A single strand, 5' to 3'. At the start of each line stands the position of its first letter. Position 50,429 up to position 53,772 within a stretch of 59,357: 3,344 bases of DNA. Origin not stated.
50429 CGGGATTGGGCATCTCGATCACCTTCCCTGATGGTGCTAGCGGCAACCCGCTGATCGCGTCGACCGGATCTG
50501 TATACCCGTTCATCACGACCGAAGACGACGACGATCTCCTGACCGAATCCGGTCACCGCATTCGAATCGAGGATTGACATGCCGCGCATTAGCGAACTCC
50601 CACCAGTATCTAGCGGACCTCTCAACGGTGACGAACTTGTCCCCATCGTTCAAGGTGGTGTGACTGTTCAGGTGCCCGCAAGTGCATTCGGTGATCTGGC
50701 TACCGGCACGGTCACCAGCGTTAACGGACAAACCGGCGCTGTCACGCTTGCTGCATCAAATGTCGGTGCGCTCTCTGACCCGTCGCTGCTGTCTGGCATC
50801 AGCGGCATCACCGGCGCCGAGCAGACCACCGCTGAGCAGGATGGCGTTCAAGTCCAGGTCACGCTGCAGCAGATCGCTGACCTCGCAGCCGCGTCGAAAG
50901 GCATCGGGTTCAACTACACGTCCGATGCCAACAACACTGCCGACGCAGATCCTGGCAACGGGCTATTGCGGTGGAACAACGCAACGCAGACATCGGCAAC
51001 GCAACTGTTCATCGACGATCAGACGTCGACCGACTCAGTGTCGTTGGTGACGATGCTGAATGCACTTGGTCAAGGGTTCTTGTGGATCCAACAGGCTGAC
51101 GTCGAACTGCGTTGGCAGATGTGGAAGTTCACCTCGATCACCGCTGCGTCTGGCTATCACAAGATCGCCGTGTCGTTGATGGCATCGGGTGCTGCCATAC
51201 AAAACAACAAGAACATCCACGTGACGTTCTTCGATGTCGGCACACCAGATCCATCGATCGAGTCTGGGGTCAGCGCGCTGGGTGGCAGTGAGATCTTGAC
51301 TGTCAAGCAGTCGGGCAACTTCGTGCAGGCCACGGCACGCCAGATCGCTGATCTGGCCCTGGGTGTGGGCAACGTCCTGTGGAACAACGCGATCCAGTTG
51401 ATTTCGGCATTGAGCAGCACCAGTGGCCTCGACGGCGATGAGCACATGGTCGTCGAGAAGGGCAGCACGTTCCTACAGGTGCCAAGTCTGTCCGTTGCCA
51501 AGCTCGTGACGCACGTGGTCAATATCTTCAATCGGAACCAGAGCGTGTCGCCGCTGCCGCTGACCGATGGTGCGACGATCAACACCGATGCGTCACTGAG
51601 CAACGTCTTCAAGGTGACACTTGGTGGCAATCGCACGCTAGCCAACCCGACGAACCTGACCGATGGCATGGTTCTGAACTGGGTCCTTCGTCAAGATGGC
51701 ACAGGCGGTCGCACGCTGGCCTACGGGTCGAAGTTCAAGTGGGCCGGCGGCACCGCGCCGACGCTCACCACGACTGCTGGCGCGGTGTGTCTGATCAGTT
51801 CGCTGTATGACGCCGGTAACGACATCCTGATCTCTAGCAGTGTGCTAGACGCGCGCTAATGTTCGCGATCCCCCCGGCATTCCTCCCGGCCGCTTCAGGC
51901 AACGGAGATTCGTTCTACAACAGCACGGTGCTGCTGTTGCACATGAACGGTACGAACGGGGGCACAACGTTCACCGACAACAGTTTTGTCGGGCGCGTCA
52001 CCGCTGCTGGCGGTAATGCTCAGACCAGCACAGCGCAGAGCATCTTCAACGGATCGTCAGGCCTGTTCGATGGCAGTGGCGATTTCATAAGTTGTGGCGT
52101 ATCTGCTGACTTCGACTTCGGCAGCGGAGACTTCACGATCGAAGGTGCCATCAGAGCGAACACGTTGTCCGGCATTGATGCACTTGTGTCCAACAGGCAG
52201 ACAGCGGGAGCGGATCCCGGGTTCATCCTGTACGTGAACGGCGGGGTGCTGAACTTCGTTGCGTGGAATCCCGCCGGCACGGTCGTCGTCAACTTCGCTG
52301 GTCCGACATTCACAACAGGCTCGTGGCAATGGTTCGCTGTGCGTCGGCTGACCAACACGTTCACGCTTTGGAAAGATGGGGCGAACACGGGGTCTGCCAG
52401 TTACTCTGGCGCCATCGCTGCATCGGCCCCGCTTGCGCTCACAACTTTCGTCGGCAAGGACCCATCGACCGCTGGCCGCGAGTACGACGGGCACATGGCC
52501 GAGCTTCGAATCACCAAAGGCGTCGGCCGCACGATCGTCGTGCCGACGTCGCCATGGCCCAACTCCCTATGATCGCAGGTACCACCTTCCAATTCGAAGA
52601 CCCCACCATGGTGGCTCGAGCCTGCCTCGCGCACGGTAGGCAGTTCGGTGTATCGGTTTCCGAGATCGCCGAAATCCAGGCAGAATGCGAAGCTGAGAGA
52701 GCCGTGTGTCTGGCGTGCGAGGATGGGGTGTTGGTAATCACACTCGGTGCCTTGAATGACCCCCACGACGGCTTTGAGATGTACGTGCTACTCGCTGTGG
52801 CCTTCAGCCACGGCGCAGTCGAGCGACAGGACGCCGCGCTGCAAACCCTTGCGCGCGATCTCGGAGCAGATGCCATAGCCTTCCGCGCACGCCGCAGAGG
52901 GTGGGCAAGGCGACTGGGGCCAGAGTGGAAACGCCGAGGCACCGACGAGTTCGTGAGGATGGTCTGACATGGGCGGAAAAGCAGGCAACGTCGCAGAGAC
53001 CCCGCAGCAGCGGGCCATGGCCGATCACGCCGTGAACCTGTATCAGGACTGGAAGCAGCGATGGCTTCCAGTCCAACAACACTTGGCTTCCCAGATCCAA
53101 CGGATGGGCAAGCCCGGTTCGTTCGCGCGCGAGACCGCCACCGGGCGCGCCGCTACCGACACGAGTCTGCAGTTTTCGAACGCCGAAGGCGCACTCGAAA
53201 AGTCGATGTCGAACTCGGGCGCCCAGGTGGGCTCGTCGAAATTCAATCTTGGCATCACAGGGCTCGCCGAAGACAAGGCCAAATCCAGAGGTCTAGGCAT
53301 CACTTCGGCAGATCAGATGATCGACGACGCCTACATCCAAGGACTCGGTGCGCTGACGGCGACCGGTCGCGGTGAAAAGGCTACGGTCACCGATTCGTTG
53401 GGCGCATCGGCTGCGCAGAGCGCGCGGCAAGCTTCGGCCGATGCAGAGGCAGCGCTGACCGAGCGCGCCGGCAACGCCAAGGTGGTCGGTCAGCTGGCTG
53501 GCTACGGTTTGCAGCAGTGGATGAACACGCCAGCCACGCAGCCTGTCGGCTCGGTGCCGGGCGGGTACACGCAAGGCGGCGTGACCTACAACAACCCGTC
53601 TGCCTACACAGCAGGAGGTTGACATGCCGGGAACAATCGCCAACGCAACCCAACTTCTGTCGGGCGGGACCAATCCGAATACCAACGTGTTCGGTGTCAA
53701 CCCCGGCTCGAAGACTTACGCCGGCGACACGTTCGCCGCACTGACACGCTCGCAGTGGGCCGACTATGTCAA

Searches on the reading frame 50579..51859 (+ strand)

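Call 60: search_protein_families(library=phrogs, proteins=[window:50579-51859:+], max_evalue=0.001)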
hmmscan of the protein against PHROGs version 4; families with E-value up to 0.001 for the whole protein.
window:50579-51859:+ (426 aa): 4 families
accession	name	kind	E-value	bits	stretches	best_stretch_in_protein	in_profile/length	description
phrog_4757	-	unknown function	2.7e-07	31.1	1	327-421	257-354/359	-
phrog_5596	-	unknown function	1.5e-06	28.2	1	281-414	310-441/451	-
phrog_26941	-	tail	2.4e-05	24.3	1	41-108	357-424/603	tail protein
phrog_9017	-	tail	6.5e-05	24.3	1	331-414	60-147/159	tail fiber protein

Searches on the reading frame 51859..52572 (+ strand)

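Call 60: search_protein_families(library=phrogs, proteins=[window:51859-52572:+], max_evalue=0.001)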
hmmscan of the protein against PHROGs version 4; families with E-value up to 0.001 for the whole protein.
window:51859-52572:+ (237 aa): 9 families
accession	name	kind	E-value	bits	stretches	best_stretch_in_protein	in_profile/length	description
phrog_24074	-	unknown function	1.3e-25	90.9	1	13-224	405-611/892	-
phrog_3545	-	unknown function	4e-25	89.1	1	7-225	735-965/1115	-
phrog_13163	-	tail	1.5e-20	73.8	1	52-225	539-706/976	baseplate wedge subunit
phrog_32294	-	tail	4e-19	67.9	1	46-225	425-596/2435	baseplate wedge subunit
phrog_701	-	head and packaging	7e-15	52.8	1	49-219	4044-4206/6136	virion structural protein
phrog_18802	-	head and packaging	4.8e-14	50.9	1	47-220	824-989/3007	virion structural protein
phrog_19601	-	tail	1.1e-11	43.6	1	12-232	610-821/2043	baseplate wedge subunit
phrog_38322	-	unknown function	5.9e-11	42.9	1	15-235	289-505/506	-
phrog_1469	-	tail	1.4e-10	39.8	1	40-224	516-693/2607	baseplate wedge subunit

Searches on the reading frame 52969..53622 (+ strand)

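Call 60: search_protein_families(library=phrogs, proteins=[window:52969-53622:+], max_evalue=0.001)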
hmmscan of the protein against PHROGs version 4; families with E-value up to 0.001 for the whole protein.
window:52969-53622:+ (217 aa): 1 family
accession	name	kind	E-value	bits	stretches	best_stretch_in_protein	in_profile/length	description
phrog_611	-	unknown function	6e-22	79.2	1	2-191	5-192/218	-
